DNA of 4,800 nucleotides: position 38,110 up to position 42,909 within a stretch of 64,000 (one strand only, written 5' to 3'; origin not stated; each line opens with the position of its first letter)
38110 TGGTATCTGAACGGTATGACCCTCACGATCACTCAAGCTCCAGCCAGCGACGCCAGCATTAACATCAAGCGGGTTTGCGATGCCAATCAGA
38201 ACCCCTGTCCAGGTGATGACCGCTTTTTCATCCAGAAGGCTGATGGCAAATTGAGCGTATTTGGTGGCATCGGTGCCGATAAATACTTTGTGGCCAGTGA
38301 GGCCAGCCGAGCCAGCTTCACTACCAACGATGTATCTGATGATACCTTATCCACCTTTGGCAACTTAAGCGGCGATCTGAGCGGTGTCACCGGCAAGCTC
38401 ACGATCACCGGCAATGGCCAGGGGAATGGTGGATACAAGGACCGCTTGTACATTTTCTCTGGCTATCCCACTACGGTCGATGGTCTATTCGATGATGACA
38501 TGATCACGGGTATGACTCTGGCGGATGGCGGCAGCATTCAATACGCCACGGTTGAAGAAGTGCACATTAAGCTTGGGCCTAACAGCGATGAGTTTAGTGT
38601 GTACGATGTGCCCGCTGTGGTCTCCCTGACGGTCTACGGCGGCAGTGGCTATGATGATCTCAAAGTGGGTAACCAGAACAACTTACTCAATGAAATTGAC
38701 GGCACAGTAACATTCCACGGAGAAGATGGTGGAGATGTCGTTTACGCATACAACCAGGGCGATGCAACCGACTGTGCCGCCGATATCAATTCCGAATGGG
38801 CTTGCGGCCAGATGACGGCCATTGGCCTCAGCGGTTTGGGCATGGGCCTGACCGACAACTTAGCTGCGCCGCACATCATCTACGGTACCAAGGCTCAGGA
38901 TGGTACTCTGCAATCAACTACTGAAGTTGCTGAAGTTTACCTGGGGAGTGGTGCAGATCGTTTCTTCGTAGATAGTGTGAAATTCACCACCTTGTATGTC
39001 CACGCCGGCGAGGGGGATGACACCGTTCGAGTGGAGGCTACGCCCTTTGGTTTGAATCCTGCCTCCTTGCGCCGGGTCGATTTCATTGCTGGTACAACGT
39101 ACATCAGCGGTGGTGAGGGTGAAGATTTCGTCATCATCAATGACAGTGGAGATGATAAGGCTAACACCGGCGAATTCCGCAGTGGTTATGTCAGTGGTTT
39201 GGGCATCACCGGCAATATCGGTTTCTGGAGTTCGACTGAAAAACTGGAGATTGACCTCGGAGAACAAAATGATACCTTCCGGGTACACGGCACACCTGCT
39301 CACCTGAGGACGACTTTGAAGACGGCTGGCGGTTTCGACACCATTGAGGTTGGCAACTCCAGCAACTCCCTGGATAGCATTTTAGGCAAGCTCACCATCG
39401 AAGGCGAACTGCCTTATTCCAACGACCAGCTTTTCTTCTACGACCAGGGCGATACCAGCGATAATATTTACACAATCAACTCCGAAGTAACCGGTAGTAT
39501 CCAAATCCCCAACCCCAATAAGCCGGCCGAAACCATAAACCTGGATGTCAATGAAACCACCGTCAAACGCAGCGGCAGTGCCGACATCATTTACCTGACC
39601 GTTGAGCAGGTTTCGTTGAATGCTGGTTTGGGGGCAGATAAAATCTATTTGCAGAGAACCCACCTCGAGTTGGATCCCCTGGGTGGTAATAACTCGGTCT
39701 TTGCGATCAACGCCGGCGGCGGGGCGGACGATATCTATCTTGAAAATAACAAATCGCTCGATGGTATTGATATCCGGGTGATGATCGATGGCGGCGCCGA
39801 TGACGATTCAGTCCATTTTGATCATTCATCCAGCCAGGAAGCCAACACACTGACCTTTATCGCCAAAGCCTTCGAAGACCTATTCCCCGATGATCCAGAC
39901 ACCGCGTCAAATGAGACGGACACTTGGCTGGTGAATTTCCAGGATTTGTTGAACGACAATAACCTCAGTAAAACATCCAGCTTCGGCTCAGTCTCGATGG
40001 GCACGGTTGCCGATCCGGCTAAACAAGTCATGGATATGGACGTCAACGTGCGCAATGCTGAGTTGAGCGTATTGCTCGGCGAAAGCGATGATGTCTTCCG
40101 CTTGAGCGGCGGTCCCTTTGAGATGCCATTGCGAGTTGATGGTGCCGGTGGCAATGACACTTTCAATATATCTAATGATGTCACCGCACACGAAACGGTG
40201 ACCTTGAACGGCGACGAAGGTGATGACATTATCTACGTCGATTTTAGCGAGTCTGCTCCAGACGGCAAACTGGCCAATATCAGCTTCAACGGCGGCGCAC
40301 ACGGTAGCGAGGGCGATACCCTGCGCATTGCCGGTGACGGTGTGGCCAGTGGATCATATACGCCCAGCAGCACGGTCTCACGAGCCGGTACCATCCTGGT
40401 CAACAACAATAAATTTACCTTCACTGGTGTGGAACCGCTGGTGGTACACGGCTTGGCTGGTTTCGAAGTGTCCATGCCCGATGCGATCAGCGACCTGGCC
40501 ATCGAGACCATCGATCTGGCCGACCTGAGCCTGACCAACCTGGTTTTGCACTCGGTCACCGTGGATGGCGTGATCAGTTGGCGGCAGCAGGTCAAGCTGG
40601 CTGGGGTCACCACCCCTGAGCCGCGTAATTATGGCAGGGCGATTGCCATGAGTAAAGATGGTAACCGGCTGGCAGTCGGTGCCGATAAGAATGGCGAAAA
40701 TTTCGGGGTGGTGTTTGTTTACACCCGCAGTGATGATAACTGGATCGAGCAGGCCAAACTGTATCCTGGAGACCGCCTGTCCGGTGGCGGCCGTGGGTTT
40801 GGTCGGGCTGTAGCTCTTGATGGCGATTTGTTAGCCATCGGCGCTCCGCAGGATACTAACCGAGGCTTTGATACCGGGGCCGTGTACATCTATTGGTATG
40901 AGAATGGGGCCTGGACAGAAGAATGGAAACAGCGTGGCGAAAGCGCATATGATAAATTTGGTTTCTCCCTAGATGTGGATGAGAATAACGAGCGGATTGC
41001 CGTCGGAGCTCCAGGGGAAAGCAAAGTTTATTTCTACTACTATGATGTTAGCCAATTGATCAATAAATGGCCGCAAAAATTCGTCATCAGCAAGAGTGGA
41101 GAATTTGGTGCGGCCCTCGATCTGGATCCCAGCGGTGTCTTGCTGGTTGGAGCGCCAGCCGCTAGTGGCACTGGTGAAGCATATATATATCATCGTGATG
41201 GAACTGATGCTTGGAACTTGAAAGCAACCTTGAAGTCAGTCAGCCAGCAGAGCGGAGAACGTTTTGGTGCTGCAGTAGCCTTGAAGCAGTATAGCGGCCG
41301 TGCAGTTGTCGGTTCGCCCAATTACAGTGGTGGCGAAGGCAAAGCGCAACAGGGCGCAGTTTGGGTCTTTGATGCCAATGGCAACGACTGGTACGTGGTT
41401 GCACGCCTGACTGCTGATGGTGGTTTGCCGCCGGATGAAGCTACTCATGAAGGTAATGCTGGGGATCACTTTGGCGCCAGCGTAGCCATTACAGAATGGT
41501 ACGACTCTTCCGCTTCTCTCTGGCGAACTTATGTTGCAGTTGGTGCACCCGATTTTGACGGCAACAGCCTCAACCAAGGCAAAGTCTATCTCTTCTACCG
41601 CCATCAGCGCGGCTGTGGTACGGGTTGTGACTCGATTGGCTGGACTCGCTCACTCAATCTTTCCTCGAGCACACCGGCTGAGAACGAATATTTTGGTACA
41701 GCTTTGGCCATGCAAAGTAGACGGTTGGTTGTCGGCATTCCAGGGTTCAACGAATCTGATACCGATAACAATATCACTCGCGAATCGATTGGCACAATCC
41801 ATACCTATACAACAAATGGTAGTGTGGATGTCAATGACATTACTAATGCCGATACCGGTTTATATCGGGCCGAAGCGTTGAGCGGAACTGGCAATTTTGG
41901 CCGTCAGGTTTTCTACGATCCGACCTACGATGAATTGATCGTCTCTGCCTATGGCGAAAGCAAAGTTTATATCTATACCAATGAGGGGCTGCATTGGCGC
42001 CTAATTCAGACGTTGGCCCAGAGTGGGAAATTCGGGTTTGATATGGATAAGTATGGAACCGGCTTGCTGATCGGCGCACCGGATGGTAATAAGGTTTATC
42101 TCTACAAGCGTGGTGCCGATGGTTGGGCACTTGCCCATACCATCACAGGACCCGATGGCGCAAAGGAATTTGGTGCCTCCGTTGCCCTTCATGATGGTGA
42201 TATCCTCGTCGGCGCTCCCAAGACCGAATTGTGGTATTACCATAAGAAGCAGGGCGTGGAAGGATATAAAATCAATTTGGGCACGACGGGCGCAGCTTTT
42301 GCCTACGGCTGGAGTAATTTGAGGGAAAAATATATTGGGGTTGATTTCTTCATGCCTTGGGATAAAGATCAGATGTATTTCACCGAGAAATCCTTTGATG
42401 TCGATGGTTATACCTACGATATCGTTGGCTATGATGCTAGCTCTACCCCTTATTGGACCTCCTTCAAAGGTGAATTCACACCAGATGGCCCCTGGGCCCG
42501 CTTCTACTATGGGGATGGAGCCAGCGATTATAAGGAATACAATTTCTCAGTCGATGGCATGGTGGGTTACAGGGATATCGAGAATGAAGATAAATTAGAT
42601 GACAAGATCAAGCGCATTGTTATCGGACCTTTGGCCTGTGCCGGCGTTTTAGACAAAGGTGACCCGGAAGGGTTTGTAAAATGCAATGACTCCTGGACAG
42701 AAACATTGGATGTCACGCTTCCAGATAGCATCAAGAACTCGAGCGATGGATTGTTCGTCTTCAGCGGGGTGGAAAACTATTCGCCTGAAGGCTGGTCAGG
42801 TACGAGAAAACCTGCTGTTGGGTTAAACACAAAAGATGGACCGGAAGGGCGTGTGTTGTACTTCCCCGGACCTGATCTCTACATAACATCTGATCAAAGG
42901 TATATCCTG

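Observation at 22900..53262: Single 30.4-kb ORF encoding a 10,120-residue secreted mosaic protein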

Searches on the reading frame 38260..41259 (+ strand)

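Call 6: search_protein_families(library=pfam, proteins=[window:38260-41259:+], max_evalue=0.01)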
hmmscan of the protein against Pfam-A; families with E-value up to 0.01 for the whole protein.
window:38260-41259:+ (1000 aa): 1 family
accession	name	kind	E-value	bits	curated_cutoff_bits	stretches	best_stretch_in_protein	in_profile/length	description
PF14312.12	FG-GAP_2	-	6.8e-22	77.8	23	1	828-878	1-49/49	FG-GAP repeat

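Call 75: search_protein_families(library=ncbifam, proteins=[window:38260-41259:+], max_evalue=0.01)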
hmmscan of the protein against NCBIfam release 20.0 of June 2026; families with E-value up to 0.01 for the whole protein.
window:38260-41259:+ (1000 aa): 0 families

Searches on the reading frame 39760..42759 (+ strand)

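Call 23: search_protein_families(library=pfam, proteins=[window:39760-42759:+], max_evalue=5)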
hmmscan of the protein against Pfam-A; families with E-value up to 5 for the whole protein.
window:39760-42759:+ (1000 aa): 3 families
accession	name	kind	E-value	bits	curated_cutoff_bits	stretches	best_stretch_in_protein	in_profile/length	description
PF14312.12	FG-GAP_2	-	4.9e-41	139.1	23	8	328-378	1-49/49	FG-GAP repeat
PF01839.29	FG-GAP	-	5.8e-05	23.3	22.1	3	356-378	17-37/37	FG-GAP repeat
PF23609.1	Beta-prop_EIPR1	-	0.054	13.4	54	1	677-737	217-278/280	EIPR1 beta-propeller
